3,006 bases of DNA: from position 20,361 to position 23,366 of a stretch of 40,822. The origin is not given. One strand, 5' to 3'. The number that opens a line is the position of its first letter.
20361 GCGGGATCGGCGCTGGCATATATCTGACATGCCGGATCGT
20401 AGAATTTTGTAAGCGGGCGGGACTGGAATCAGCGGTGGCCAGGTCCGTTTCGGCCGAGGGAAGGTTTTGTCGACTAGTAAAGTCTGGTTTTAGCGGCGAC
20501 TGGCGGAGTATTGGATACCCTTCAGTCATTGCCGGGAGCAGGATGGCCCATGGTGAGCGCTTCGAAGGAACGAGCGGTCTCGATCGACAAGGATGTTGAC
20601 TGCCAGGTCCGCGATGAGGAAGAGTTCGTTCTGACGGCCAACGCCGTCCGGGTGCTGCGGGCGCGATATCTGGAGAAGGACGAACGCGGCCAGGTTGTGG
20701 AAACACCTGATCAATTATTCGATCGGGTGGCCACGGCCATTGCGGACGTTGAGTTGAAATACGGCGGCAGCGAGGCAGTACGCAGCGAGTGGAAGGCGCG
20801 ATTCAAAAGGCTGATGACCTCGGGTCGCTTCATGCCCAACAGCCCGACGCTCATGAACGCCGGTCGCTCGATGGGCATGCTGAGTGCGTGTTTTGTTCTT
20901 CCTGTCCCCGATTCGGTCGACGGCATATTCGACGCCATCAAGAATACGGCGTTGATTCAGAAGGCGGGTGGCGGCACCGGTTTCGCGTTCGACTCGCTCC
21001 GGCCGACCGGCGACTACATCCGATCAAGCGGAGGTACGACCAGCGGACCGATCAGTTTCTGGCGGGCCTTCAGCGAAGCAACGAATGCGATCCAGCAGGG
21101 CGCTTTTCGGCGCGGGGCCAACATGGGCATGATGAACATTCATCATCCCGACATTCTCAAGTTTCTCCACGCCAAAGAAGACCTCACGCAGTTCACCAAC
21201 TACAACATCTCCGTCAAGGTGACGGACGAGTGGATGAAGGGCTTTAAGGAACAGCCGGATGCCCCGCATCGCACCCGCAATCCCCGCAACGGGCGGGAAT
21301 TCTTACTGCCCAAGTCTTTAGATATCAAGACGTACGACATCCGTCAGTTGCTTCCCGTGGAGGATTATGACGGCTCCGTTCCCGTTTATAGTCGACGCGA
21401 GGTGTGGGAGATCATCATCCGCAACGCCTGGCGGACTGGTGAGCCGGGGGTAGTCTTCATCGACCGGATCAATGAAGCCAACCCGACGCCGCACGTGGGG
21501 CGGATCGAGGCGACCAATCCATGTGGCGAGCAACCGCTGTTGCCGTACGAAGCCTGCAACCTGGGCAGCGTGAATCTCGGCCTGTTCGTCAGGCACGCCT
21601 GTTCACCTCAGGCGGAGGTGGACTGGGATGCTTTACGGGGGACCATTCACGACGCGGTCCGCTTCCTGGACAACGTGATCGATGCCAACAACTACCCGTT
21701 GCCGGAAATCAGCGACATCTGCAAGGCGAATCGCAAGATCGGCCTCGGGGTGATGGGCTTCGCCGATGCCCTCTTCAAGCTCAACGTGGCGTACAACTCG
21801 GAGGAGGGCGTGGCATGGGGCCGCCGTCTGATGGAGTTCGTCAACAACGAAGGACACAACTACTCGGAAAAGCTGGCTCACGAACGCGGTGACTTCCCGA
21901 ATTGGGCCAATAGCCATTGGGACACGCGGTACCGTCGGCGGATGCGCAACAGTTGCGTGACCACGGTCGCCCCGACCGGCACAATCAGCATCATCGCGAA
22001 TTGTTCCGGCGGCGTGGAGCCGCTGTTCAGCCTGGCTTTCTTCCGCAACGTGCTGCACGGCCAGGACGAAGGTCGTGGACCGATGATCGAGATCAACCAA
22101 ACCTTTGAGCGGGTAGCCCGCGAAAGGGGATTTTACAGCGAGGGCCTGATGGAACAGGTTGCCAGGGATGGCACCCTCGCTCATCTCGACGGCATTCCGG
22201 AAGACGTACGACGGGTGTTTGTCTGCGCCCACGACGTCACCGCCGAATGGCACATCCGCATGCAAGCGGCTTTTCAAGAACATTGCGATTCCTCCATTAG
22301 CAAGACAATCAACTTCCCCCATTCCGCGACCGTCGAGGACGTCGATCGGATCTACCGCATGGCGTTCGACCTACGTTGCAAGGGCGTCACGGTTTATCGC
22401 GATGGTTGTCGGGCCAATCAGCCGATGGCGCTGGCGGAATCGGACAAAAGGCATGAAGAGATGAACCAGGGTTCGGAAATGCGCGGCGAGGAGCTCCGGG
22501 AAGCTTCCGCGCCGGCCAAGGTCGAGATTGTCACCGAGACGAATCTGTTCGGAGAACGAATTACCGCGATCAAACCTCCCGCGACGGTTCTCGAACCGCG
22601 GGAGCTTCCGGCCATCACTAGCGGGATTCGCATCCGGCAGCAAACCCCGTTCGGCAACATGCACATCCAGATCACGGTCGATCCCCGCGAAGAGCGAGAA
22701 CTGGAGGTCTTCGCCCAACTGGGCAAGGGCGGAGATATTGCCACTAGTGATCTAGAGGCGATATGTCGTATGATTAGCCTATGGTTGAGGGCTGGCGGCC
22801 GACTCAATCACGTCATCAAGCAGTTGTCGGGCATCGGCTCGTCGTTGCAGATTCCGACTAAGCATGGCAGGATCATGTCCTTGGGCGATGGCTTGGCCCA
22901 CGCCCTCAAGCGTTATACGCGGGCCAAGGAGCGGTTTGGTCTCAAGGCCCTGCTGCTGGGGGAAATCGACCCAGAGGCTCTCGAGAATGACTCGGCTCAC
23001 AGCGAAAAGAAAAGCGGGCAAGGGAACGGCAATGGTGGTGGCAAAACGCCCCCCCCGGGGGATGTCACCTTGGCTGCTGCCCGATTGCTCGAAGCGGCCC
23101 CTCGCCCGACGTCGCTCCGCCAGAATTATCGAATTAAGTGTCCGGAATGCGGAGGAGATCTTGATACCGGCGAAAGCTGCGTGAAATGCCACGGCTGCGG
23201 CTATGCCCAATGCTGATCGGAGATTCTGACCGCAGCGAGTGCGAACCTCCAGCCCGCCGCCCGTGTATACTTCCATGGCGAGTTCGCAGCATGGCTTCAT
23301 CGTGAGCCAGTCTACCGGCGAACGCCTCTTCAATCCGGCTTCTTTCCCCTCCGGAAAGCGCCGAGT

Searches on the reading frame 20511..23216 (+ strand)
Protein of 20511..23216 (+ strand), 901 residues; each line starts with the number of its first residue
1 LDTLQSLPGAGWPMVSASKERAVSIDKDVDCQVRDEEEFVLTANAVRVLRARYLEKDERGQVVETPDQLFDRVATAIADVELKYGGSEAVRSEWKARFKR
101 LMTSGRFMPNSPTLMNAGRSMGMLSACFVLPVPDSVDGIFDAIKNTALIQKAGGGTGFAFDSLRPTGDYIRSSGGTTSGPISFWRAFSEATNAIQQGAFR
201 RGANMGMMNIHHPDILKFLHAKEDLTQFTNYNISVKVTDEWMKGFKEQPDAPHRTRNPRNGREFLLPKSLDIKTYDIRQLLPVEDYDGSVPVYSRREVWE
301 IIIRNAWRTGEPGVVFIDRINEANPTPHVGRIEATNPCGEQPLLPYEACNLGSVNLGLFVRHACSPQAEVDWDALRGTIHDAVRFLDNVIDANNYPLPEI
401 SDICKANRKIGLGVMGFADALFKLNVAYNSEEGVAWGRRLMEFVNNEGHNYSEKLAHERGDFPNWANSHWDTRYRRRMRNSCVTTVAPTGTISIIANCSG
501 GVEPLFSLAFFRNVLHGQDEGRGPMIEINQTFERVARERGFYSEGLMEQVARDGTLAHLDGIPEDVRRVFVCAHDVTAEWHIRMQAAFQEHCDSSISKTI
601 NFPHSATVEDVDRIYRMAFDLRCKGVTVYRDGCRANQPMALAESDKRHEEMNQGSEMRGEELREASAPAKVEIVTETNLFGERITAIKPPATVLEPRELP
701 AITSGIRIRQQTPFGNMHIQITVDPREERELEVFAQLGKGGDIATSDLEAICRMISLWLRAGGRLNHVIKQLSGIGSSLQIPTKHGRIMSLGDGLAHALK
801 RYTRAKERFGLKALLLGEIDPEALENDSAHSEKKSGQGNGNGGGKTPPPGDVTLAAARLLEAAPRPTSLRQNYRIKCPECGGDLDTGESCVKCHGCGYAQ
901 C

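Call 71: search_protein_families(library=pfam, proteins=[window:20511-23216:+], max_evalue=0.00001)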
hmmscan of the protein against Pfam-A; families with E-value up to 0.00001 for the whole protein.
window:20511-23216:+ (901 aa): 3 families
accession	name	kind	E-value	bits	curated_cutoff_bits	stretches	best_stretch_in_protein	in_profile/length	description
PF02867.20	Ribonuc_red_lgC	-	5e-125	418.5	23.9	1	125-629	1-523/523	Ribonucleotide reductase, barrel domain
PF00317.26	Ribonuc_red_lgN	-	2.5e-22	79.2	28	1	41-121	3-76/77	Ribonucleotide reductase, all-alpha domain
PF12637.14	TSCPD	-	6e-16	59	22.8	1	710-802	5-87/88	TSCPD domain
